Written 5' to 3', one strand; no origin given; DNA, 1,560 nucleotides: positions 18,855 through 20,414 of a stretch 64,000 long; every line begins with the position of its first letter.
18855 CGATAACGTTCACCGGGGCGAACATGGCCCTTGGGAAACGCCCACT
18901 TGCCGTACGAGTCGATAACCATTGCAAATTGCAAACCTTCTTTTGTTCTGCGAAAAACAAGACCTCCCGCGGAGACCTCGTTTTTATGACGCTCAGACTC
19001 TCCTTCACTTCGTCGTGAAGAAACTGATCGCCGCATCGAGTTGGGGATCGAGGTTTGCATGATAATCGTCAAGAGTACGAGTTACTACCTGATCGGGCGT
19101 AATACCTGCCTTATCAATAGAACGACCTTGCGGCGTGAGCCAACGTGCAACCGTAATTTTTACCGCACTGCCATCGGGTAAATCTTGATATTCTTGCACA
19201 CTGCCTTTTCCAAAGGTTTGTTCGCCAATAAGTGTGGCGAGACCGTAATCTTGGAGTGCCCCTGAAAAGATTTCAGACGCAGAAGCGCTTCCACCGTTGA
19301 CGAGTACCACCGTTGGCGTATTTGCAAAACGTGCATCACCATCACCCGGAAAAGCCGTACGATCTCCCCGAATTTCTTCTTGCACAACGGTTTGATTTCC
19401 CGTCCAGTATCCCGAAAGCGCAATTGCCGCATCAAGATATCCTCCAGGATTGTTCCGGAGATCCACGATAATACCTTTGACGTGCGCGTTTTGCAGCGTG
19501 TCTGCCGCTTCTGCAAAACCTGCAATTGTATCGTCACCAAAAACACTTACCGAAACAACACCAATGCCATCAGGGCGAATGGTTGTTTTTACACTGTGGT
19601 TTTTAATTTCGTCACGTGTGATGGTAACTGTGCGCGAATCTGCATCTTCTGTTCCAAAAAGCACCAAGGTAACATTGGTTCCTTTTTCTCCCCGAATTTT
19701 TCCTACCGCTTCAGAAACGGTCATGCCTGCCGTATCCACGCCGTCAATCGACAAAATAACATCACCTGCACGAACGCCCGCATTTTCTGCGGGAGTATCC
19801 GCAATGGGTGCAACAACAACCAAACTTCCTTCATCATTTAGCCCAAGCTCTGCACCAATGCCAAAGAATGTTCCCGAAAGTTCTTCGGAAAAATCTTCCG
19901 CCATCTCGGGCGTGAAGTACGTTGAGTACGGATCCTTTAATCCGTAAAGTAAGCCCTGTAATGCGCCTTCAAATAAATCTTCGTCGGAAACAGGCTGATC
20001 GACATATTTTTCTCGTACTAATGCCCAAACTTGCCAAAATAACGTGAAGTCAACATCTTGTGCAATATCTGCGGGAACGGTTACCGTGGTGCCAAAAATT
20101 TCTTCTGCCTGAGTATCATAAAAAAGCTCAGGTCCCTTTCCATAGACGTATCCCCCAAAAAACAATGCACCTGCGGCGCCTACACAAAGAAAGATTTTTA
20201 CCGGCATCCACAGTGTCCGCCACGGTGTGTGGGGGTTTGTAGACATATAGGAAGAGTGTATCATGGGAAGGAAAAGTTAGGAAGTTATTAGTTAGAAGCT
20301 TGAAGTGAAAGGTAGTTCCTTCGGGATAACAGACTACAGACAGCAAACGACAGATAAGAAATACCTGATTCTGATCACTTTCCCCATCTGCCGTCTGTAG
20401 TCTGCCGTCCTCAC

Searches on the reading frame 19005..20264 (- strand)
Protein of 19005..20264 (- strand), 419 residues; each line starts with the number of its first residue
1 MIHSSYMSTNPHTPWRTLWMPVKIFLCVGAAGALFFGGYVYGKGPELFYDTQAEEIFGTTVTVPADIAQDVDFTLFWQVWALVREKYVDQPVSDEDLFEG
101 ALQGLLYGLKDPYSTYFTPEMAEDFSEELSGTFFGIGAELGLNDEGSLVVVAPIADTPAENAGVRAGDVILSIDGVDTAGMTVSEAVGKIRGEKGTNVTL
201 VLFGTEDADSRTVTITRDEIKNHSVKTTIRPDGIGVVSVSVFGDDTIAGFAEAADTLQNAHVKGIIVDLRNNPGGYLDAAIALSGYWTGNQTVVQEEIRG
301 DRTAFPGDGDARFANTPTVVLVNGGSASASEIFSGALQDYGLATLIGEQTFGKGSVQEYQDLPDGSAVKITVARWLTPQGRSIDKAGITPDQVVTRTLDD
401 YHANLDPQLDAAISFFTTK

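Call 77: search_protein_families(library=ncbifam, proteins=[window:19005-20264:-], max_evalue=1e-10)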
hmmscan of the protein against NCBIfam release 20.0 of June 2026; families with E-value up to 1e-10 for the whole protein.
window:19005-20264:- (419 aa): 10 families
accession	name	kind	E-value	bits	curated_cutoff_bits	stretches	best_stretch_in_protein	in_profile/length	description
TIGR00225.1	prc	subfamily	2.1e-95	319.6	218.6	1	84-400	1-320/335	C-terminal processing peptidase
NF052377.1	lmo1851_S41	exception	1.5e-91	307.5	725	1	62-395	35-368/468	lmo1851 family serine protease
NF045588.1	Cterm_S41_CtpA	exception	8.7e-82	275.1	625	1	71-414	48-399/401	carboxyl-terminal processing protease CtpA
NF045590.1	Cterm_S41_CtpC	exception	2.1e-79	267.3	665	1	70-397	52-381/418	carboxyl-terminal processing protease CtpC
TIGR03900.1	prc_long_Delta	hypoth_equivalog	1.4e-73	248.4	660.95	1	100-405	107-416/973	MXAN_5808 family serine peptidase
NF045589.1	Cterm_S41_CtpB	exception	1.5e-72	244.6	633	1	71-399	54-385/416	carboxyl-terminal processing protease CtpB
NF045591.1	Cterm_S41_CtpZ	exception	4e-65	220.1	525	1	80-397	57-377/403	carboxyl-terminal processing protease CtpZ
NF051464.1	tail_spec_CT441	exception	6e-49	167.3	700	1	111-398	224-529/645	tail-specific protease Tsp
NF008388.1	PRK11186.1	exception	7.2e-48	163.4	825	1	94-397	207-529/663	carboxy terminal-processing peptidase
NF058627.1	S41_Gfo1087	equivalog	2e-12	46.8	455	0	85-292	71-282/489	GFO_1087 family putative carboxy terminal peptidase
